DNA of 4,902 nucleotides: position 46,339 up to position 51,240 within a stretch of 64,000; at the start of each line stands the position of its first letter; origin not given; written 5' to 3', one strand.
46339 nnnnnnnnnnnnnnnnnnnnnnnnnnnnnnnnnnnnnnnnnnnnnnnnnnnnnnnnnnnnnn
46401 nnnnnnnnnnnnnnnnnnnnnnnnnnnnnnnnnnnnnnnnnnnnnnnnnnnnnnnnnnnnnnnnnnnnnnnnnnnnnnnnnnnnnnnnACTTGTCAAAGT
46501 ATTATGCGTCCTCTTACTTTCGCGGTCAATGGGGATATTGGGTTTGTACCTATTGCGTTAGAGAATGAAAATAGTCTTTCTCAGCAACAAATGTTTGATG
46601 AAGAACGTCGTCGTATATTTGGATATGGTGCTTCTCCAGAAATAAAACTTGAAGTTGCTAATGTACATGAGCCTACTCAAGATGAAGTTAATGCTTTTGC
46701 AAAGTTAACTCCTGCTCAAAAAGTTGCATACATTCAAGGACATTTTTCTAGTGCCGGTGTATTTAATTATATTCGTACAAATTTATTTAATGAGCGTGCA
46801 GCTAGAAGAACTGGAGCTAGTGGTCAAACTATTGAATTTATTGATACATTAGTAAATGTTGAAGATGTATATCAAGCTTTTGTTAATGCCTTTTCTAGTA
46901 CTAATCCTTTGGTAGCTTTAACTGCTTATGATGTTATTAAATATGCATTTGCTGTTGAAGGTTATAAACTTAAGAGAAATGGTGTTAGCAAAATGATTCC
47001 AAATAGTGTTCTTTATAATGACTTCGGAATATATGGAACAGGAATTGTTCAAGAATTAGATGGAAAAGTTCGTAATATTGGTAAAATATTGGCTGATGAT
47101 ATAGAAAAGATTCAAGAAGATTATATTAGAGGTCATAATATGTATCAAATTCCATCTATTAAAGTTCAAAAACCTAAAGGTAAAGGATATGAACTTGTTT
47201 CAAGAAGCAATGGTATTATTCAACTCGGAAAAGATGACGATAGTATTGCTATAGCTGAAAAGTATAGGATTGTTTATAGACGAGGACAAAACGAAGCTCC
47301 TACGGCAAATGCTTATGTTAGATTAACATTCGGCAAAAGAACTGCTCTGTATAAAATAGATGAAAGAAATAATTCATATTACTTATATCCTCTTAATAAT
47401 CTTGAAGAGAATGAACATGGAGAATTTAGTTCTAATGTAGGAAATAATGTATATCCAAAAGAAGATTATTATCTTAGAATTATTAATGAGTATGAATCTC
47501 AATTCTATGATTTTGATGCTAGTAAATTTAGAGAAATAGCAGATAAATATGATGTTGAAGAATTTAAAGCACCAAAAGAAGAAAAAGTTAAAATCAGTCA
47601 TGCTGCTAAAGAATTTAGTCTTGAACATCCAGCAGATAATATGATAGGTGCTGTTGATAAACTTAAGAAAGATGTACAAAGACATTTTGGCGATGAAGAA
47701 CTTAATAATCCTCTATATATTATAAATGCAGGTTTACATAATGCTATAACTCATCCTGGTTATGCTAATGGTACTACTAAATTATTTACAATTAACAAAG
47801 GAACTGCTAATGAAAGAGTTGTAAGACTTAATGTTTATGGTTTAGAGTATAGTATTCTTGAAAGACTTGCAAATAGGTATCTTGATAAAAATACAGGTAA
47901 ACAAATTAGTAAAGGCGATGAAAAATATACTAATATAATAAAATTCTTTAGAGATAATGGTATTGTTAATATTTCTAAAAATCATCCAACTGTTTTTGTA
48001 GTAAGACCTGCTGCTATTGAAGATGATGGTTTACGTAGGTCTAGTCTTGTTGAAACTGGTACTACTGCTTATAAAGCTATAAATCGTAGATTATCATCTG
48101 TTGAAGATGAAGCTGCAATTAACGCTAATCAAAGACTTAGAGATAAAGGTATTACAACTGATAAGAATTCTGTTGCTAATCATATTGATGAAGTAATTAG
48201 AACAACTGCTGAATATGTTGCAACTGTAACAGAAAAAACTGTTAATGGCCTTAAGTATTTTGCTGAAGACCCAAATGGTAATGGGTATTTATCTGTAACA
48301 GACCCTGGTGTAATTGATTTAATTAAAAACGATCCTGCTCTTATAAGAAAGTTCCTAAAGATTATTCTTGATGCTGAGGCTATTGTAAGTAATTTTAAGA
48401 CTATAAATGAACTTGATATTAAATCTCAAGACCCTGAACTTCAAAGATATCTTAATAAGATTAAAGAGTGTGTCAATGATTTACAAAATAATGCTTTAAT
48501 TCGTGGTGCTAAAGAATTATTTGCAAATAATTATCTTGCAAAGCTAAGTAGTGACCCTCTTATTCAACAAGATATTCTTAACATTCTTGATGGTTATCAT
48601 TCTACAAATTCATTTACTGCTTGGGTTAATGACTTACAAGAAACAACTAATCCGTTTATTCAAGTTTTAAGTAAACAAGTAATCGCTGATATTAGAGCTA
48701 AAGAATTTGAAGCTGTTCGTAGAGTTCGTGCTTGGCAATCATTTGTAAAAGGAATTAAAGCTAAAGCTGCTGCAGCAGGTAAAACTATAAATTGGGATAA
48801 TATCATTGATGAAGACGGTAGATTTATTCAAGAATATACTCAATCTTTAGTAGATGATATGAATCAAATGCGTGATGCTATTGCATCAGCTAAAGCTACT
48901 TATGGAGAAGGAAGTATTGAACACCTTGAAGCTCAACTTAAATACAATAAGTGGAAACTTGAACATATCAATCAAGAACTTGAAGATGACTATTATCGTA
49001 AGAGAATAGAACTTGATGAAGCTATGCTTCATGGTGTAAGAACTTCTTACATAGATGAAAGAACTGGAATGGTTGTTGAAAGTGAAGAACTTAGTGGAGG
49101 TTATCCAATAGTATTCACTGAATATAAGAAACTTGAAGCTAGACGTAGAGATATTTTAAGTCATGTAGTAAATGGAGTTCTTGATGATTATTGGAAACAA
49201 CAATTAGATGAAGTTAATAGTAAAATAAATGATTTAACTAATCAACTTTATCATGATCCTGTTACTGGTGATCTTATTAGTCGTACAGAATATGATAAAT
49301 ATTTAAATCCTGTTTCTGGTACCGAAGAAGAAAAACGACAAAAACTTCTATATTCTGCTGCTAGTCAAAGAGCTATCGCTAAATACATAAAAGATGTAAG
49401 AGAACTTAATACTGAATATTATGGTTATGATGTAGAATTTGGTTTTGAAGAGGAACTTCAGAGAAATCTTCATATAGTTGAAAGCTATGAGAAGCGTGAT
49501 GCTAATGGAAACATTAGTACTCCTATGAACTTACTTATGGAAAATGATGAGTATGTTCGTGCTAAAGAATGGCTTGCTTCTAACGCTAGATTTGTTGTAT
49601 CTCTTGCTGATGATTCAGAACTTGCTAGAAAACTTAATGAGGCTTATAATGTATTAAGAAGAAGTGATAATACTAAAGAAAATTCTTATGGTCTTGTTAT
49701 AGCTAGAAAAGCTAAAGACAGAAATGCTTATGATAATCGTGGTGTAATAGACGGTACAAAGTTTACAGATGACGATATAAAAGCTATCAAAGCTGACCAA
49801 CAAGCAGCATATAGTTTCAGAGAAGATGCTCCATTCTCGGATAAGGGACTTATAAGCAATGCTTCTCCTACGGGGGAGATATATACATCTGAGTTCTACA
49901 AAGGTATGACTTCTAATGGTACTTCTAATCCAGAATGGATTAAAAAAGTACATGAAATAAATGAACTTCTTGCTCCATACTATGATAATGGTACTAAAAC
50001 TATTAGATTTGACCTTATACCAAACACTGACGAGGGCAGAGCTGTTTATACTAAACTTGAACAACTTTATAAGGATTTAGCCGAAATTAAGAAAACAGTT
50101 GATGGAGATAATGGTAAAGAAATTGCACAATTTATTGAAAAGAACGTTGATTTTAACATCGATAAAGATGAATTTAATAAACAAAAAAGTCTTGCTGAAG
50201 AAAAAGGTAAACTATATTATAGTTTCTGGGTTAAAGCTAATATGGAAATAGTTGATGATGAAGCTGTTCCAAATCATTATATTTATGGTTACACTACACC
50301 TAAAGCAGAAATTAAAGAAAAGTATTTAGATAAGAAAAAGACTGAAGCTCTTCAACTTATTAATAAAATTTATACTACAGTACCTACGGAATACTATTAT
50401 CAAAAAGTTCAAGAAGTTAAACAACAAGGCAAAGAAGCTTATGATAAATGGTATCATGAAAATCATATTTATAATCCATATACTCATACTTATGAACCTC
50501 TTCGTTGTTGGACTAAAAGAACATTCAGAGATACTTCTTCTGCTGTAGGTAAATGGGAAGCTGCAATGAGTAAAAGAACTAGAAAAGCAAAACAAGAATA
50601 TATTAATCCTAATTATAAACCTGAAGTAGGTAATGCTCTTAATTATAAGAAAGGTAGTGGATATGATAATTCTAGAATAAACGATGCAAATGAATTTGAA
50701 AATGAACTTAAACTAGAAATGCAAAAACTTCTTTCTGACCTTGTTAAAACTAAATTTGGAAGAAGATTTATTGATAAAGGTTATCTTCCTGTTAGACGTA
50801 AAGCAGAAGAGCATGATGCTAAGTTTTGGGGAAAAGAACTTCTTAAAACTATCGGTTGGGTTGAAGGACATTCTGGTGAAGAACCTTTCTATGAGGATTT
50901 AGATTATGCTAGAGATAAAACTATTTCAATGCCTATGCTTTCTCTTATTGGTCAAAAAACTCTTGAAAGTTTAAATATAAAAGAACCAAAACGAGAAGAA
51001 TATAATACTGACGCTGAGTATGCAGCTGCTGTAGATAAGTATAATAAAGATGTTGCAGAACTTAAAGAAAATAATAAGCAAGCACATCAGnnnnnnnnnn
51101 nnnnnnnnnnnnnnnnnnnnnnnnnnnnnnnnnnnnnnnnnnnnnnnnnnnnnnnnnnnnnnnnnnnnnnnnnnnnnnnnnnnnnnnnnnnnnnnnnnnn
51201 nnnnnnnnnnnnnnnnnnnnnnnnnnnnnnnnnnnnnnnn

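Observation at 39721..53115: Single 4464-aa ORF with a DFDID catalytic triad: fused giant virion RNA polymerase candidate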

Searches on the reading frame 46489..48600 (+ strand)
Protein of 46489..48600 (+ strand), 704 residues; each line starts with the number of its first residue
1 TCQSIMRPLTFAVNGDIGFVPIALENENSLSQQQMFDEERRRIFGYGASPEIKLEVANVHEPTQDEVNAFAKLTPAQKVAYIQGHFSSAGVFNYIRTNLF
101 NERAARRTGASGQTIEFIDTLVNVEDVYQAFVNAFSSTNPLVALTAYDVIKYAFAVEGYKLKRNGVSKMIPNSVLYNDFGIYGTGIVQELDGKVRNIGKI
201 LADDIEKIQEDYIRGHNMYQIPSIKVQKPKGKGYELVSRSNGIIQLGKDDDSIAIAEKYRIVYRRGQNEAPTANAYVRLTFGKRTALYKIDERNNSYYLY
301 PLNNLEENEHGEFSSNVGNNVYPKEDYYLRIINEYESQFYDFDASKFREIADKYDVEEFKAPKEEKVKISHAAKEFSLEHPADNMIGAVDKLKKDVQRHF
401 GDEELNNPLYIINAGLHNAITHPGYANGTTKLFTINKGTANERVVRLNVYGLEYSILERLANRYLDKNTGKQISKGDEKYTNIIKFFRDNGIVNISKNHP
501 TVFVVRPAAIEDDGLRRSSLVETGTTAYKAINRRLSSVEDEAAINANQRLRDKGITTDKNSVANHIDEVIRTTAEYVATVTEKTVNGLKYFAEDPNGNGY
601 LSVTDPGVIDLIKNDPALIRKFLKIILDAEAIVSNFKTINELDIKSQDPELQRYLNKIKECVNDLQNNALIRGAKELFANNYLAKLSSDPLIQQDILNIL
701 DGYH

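Call 95: search_protein_families(library=pfam, proteins=[window:46489-48600:+], max_evalue=1)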
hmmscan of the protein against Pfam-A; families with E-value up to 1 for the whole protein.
window:46489-48600:+ (704 aa): 1 family
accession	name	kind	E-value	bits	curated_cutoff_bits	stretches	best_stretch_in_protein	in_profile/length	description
PF10898.13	DUF2716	-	0.095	13.4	24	1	278-336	68-121/141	Protein of unknown function (DUF2716)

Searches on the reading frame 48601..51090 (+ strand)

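Call 95: search_protein_families(library=pfam, proteins=[window:48601-51090:+], max_evalue=1)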
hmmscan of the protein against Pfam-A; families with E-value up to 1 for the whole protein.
window:48601-51090:+ (830 aa): 2 families
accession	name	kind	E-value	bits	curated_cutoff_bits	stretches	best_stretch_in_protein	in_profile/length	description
PF08982.17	AtaL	-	0.026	14.7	27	1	197-272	67-142/143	Acetylaranotin biosynthesis cluster protein L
PF14128.11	DUF4295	-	0.051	13.9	27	0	393-409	20-36/47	Domain of unknown function (DUF4295)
